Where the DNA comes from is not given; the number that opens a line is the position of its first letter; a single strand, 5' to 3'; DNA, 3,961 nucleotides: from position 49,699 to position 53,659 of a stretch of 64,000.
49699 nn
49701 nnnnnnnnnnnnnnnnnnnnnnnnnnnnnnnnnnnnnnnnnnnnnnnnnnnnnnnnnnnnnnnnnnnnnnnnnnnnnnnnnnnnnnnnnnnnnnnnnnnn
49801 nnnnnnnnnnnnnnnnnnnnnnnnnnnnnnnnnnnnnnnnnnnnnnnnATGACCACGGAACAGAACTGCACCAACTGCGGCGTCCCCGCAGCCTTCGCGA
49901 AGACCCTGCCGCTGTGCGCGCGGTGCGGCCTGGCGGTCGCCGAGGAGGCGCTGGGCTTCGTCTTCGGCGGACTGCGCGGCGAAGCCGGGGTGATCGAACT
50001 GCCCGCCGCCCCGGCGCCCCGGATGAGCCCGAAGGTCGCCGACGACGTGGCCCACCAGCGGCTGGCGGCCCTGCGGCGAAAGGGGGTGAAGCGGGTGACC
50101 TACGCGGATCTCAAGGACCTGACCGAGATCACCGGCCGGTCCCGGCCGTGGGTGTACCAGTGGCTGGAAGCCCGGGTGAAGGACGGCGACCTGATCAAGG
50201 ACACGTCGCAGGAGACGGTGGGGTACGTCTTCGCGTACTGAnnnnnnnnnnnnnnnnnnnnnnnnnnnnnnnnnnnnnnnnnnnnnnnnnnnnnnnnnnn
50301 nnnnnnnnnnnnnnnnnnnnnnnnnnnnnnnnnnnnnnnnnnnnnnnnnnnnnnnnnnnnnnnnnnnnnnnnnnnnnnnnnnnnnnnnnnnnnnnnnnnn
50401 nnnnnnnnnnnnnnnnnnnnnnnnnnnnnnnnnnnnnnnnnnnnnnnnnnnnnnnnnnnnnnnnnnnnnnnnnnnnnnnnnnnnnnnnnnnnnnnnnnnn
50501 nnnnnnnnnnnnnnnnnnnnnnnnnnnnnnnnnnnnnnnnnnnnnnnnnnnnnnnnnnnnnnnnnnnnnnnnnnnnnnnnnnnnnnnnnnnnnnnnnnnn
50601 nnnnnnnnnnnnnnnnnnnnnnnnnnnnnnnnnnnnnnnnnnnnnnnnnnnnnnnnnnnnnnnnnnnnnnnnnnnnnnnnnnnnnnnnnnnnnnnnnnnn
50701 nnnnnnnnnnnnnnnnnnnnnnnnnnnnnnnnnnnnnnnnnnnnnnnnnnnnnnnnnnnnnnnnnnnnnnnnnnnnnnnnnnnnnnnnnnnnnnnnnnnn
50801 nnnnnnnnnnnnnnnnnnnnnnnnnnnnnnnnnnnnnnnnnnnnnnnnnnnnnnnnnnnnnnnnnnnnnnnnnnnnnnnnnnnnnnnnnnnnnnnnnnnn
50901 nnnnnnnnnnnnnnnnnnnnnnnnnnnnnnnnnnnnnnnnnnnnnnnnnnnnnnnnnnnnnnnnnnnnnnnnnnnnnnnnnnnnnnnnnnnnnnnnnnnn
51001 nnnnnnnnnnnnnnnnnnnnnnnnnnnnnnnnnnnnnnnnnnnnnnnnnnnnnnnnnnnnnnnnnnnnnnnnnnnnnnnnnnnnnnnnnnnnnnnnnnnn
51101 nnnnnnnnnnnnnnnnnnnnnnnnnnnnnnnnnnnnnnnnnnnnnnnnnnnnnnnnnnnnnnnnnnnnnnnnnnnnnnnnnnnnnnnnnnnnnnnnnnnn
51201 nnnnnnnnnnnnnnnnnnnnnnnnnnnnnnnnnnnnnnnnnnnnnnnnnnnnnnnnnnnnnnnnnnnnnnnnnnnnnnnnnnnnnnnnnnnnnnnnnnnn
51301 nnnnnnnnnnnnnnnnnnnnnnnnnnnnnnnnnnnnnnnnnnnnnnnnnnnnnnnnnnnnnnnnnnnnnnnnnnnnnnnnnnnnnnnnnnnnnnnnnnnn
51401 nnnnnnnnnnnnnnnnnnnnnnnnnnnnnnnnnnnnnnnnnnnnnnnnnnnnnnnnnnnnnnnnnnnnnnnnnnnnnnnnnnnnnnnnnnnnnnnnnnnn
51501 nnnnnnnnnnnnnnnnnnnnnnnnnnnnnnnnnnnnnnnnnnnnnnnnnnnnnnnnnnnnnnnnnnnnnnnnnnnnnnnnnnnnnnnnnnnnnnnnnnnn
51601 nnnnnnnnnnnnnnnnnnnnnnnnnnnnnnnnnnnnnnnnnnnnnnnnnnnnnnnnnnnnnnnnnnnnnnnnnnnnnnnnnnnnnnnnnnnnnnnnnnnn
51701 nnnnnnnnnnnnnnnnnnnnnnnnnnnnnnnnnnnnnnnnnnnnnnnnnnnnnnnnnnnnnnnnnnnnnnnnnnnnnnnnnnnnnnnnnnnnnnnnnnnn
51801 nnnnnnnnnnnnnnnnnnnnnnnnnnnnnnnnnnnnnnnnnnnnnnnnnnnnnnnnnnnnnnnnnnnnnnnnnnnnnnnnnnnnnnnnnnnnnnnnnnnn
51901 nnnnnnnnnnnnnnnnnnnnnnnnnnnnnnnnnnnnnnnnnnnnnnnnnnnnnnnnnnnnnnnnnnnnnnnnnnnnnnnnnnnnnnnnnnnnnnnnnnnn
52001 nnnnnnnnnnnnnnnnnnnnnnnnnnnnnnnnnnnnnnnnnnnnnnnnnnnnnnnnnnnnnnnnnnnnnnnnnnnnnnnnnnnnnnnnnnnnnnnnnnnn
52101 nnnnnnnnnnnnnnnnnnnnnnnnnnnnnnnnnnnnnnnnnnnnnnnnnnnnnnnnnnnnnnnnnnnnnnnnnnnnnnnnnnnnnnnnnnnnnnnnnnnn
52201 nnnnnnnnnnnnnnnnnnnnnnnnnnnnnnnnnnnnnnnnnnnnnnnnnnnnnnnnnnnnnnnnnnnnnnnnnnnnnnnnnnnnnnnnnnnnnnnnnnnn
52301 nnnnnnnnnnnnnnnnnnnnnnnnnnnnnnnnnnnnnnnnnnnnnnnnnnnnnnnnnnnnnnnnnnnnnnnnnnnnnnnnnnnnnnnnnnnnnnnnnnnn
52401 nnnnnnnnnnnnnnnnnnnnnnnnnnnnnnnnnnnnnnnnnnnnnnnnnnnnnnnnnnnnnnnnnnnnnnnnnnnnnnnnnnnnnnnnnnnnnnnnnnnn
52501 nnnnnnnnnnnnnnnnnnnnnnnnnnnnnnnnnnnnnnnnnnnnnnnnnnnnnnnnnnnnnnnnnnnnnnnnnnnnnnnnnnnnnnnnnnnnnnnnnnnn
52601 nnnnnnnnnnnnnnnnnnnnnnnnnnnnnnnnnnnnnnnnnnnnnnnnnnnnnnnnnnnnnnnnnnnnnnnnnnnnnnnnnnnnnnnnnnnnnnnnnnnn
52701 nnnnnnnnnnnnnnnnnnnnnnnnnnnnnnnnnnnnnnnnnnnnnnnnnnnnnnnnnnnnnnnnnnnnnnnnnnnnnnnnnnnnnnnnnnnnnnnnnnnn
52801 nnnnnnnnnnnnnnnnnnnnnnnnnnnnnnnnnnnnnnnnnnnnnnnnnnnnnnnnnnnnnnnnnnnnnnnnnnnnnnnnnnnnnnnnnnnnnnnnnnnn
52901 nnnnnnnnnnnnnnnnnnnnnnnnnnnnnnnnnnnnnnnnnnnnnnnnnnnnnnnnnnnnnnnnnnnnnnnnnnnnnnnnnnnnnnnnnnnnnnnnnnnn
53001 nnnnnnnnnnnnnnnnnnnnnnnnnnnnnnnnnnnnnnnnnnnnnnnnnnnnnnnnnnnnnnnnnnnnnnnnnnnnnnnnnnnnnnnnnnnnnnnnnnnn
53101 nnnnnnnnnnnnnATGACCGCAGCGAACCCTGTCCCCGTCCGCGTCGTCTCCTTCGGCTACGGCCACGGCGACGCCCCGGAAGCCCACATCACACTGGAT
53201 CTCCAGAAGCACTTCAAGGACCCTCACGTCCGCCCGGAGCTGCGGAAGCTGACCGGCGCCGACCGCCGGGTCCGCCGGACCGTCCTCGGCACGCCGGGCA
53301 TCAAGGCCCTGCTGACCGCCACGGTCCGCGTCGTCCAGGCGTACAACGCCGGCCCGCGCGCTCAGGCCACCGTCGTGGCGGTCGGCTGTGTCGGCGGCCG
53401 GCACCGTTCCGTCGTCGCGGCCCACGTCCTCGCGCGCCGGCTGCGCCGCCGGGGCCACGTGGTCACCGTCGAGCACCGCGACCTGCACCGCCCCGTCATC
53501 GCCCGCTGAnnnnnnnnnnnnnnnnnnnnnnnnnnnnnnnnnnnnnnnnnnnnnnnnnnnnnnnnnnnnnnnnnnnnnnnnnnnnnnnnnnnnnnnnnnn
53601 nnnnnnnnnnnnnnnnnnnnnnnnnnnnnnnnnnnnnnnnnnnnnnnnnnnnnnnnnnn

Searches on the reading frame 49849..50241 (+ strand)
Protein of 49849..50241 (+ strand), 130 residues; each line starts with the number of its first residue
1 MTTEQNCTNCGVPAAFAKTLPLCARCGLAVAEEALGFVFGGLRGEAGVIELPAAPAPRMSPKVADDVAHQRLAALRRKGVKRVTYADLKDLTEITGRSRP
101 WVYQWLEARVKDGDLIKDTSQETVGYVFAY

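Call 9: search_protein_families(library=pfam, proteins=[window:49849-50241:+], max_evalue=0.01)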
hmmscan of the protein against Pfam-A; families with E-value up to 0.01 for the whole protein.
window:49849-50241:+ (130 aa): 1 family
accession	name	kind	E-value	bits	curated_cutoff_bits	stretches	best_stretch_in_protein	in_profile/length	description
PF06224.18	AlkZ-like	-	0.0061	16.7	25.9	1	53-121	154-220/329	DNA glycosylase AlkZ-like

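Call 43: search_protein_families(library=ncbifam, proteins=[window:49849-50241:+], max_evalue=0.01)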
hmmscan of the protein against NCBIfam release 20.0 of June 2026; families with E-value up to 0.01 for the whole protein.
window:49849-50241:+ (130 aa): 1 family
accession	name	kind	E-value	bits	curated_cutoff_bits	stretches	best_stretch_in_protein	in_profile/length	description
NF041214.1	plasmid_TraB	equivalog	2.1e-07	29.8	800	1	53-121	559-626/639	plasmid transfer protein TraB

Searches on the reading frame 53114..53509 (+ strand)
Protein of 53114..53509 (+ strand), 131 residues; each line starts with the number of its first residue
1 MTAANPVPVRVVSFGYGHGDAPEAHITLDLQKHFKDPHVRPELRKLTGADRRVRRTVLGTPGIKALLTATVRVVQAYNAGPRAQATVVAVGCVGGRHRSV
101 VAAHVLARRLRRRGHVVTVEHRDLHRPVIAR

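Call 114: search_protein_families(library=pfam, proteins=[window:53114-53509:+], max_evalue=0.01)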
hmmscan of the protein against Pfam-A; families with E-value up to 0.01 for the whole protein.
window:53114-53509:+ (131 aa): 1 family
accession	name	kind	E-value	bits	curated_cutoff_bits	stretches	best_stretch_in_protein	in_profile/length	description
PF22740.1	PapZ_C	-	1e-27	97.1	27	1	9-125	3-121/121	RapZ C-terminal domain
